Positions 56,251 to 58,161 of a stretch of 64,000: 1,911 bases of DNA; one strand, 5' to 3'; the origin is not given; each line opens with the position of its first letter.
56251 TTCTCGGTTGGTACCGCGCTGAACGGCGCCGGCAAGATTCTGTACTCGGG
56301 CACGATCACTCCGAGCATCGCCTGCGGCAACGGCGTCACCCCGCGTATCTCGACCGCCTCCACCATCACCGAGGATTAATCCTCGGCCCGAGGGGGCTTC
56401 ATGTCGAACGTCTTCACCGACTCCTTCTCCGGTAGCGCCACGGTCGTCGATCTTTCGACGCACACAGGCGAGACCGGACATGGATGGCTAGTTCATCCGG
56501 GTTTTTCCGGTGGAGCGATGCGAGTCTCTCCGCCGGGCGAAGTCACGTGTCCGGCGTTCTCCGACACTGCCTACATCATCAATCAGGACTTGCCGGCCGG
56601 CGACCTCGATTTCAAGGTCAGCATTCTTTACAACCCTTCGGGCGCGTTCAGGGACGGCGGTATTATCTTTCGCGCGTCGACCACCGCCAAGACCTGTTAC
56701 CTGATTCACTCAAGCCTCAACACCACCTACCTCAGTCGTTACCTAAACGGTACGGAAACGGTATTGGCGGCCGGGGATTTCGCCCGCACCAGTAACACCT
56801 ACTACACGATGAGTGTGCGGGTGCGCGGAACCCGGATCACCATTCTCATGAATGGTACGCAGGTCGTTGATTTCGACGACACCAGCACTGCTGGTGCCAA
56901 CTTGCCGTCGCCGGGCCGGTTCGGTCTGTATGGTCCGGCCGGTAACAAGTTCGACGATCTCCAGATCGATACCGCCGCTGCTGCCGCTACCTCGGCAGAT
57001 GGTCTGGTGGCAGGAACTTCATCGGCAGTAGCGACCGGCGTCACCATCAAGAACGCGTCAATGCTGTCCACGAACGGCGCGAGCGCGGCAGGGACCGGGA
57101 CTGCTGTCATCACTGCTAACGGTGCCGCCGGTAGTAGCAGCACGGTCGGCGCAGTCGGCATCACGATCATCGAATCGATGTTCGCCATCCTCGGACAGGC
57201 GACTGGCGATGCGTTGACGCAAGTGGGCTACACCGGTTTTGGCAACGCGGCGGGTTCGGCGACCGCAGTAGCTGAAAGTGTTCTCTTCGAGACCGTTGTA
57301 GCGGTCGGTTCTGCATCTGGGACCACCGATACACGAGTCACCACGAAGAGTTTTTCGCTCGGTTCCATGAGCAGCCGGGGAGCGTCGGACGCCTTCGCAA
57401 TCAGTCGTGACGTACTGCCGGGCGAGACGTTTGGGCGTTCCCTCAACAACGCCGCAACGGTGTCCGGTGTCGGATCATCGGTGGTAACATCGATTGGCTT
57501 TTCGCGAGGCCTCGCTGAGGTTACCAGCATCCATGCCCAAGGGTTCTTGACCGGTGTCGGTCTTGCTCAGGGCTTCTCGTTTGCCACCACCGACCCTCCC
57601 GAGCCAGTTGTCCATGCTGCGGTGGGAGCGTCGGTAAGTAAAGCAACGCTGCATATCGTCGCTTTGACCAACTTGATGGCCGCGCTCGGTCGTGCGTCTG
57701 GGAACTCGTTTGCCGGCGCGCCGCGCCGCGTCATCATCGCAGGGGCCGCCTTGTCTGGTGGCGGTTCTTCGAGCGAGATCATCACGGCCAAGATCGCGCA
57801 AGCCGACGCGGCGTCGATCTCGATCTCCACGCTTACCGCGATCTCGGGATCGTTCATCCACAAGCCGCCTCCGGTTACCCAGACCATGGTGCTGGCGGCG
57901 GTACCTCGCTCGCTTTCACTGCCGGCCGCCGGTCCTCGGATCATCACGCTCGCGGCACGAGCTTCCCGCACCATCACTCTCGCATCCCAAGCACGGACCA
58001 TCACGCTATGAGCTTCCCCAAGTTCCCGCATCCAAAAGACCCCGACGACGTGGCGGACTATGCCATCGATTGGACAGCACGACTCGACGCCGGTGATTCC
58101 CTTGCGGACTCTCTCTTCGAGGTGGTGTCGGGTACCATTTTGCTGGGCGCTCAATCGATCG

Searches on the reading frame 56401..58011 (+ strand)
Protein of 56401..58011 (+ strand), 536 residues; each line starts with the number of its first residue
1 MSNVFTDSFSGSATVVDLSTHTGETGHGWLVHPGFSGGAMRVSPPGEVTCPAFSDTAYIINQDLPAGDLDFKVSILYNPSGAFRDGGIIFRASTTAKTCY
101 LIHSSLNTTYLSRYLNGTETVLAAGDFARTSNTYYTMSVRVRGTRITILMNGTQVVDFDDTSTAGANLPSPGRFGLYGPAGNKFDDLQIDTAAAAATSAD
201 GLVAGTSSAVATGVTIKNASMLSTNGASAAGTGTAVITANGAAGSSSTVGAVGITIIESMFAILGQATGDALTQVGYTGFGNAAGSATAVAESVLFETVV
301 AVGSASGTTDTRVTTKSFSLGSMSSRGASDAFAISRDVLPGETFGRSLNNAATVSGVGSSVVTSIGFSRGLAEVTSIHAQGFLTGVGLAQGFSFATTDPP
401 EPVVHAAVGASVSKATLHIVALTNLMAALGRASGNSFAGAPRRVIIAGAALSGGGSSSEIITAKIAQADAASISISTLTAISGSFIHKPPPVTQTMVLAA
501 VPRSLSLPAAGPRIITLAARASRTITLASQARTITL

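Call 11: search_protein_families(library=pfam, proteins=[window:56401-58011:+])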
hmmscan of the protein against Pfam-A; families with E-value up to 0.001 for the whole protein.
window:56401-58011:+ (536 aa): 1 family
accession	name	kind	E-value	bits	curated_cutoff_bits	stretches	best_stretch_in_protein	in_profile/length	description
PF06439.18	3keto-disac_hyd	-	3.3e-07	31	26.8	1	56-189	42-186/187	3-keto-disaccharide hydrolase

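Call 12: search_protein_families(library=phrogs, proteins=[window:56401-58011:+])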
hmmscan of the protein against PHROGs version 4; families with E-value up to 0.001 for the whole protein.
window:56401-58011:+ (536 aa): 0 families
